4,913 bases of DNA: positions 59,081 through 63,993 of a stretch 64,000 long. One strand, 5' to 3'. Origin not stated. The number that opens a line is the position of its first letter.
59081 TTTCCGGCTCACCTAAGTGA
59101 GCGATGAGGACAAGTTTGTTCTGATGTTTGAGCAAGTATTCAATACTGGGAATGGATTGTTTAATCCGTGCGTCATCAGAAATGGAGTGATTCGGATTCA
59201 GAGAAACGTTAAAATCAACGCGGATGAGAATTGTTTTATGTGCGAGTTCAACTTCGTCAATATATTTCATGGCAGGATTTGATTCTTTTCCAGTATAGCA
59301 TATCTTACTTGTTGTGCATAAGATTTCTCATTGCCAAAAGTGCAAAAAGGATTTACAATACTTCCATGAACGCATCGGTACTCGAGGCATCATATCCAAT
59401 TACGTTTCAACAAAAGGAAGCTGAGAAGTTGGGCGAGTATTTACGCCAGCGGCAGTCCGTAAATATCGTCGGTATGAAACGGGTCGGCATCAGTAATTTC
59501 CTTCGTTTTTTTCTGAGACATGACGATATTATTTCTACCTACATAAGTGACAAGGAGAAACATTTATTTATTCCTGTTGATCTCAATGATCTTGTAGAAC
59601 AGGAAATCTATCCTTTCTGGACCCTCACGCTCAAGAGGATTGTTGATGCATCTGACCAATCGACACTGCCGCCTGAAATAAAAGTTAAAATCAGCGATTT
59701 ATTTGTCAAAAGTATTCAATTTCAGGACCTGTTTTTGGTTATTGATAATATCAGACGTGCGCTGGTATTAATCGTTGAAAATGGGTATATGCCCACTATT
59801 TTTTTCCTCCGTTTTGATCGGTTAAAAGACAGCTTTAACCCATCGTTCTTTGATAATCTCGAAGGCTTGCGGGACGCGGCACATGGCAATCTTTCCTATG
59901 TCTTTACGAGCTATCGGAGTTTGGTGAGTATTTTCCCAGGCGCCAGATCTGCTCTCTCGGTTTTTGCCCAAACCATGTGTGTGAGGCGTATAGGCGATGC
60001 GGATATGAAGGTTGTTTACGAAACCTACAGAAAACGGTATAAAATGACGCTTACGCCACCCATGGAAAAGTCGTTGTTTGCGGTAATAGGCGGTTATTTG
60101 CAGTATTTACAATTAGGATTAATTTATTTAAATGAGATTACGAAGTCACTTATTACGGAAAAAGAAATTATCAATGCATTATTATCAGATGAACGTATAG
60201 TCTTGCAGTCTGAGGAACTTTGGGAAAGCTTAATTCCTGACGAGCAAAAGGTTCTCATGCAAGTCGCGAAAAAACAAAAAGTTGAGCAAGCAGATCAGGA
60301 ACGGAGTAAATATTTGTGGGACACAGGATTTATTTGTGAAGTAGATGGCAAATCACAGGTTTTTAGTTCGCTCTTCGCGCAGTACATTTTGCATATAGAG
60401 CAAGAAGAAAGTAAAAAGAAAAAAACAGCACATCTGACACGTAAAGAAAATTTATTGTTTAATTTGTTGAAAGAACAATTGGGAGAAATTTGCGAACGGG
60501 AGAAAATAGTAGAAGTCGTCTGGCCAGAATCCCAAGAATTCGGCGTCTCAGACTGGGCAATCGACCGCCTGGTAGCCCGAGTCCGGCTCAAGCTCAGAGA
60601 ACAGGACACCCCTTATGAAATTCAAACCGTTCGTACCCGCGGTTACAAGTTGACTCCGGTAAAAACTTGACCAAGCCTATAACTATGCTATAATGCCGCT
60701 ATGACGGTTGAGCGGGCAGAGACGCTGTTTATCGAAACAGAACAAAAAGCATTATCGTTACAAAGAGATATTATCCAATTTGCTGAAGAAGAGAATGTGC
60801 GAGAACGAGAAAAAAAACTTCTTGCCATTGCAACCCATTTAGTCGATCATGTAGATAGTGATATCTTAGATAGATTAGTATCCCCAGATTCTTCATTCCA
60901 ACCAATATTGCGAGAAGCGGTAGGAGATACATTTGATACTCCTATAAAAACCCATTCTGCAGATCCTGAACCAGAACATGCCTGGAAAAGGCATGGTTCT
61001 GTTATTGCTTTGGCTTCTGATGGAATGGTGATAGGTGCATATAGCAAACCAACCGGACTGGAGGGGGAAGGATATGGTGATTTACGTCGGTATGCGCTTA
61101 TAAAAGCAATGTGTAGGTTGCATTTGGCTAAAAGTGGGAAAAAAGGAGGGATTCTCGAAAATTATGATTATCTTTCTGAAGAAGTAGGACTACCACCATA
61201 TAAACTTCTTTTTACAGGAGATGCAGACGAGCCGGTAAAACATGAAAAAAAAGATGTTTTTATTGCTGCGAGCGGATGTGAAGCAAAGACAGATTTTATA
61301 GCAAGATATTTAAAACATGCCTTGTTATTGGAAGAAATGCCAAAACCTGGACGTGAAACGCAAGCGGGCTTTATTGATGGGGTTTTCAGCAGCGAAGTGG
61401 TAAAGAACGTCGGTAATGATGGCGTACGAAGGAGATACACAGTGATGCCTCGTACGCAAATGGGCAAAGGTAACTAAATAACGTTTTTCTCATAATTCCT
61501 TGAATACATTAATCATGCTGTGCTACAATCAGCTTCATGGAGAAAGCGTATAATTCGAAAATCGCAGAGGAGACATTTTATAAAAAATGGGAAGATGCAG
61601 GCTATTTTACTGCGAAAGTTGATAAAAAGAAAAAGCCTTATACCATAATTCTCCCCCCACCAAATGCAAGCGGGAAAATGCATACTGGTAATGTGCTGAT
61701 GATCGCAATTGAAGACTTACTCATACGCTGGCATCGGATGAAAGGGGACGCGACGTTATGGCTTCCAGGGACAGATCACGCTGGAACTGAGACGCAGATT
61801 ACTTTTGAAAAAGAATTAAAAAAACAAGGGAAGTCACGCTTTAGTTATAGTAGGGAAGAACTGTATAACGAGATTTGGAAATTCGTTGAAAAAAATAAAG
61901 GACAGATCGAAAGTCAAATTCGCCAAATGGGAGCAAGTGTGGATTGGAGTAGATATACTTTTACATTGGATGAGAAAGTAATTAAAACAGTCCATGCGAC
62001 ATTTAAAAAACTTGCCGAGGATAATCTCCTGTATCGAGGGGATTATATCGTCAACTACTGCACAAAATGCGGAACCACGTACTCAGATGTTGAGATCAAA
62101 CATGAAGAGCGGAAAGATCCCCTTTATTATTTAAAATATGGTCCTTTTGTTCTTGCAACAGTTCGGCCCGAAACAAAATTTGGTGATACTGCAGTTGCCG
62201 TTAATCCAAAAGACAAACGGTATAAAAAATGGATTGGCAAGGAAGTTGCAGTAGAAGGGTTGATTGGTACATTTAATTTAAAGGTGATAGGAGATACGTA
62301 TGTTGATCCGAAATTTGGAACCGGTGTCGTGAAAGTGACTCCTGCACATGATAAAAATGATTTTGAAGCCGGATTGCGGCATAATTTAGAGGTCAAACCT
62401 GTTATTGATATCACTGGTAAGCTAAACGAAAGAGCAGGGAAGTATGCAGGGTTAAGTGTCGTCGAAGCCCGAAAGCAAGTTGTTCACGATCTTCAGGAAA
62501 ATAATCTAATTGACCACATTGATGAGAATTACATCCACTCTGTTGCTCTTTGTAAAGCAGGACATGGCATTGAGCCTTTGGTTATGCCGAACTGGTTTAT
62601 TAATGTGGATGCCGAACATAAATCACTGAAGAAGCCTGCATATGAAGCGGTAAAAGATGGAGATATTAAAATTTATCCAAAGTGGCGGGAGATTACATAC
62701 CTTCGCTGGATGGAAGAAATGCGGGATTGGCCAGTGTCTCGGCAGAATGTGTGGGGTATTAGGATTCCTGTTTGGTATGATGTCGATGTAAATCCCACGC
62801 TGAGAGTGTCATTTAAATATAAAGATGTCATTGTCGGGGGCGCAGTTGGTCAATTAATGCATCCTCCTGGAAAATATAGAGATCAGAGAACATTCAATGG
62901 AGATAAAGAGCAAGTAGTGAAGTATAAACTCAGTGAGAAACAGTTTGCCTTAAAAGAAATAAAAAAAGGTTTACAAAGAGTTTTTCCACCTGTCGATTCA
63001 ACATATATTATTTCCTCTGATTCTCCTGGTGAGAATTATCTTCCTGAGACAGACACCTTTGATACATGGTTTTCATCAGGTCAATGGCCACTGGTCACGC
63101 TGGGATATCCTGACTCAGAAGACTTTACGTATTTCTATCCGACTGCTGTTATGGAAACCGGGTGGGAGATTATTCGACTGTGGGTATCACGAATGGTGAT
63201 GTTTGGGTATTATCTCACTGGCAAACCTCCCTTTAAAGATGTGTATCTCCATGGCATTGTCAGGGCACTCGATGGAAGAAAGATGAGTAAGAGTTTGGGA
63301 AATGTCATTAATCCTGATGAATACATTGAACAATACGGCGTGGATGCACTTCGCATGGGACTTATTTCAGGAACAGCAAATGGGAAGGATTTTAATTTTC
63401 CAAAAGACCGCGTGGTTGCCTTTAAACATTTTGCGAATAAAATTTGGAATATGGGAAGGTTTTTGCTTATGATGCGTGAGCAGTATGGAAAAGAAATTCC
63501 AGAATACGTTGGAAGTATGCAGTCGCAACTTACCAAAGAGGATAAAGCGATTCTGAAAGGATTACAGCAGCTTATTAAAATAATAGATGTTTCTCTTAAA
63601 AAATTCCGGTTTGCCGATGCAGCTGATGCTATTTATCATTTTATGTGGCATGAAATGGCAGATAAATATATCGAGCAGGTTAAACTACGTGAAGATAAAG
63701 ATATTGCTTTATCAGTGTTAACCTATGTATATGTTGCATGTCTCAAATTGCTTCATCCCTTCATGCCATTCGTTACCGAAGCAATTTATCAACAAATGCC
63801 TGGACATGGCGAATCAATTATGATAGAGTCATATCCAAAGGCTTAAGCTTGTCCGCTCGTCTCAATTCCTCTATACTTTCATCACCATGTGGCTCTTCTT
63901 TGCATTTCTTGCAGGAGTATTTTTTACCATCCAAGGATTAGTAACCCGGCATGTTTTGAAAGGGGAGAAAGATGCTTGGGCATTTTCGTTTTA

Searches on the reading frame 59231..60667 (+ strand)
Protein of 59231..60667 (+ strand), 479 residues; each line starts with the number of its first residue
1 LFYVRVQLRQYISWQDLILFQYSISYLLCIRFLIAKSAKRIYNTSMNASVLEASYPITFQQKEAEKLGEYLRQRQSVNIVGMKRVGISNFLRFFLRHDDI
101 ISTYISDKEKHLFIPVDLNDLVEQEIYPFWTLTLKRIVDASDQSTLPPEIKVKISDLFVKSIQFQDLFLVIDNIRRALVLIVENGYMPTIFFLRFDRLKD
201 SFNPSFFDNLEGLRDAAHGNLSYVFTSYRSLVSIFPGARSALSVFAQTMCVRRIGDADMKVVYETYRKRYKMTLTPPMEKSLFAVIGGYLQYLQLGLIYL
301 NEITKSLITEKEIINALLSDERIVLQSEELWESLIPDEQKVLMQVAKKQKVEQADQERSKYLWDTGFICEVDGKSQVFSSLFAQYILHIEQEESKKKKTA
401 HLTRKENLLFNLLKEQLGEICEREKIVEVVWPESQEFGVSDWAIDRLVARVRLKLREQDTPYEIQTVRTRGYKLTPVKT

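Call 60: search_protein_families(library=pfam, proteins=[window:59231-60667:+], max_evalue=0.0001)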
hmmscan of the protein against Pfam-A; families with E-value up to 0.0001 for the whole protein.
window:59231-60667:+ (479 aa): 1 family
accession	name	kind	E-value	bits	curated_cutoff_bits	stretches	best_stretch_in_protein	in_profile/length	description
PF00486.34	Trans_reg_C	-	2.3e-14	53.6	26.2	1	399-474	3-77/77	Transcriptional regulatory protein, C terminal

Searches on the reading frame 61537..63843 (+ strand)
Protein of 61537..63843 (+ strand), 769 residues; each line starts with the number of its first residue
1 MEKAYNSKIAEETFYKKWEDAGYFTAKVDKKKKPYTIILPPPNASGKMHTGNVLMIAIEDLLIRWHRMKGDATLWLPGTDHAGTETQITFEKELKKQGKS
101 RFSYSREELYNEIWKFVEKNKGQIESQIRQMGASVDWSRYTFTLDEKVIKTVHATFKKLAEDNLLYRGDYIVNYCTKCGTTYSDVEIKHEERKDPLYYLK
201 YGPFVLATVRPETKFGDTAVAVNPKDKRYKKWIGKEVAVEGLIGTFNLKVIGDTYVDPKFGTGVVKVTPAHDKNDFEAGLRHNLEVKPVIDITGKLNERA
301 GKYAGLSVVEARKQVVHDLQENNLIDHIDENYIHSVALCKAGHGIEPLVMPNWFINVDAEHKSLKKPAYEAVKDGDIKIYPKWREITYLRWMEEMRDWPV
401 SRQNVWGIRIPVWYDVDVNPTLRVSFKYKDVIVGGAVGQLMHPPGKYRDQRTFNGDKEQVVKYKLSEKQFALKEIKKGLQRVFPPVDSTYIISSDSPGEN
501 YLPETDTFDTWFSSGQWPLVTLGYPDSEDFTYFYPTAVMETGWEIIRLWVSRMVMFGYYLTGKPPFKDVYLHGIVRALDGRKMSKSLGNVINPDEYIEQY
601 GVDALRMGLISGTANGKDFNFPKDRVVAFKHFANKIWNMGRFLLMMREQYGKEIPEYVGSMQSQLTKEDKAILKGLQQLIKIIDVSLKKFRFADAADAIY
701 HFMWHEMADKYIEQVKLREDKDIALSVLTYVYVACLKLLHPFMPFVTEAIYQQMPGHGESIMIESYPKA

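Call 61: search_protein_families(library=pfam, proteins=[window:61537-63843:+], max_evalue=0.0001)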
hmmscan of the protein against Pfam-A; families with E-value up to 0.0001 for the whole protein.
window:61537-63843:+ (769 aa): 4 families
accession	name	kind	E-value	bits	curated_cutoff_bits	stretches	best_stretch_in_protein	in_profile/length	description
PF00133.28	tRNA-synt_1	-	8.2e-117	390.9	22.7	2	14-419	2-252/414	tRNA synthetases class I (I, L, M and V)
PF08264.19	Anticodon_1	-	4.1e-26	92.1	25.1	1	669-768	1-106/148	Anticodon-binding domain of tRNA ligase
PF09334.17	tRNA-synt_1g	-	1.8e-23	83.4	20.1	2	42-188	8-136/391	tRNA synthetases class I (M)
PF13603.12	tRNA-synt_1_2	-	1.7e-05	24.9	25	1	254-295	104-145/185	Leucyl-tRNA synthetase, editing domain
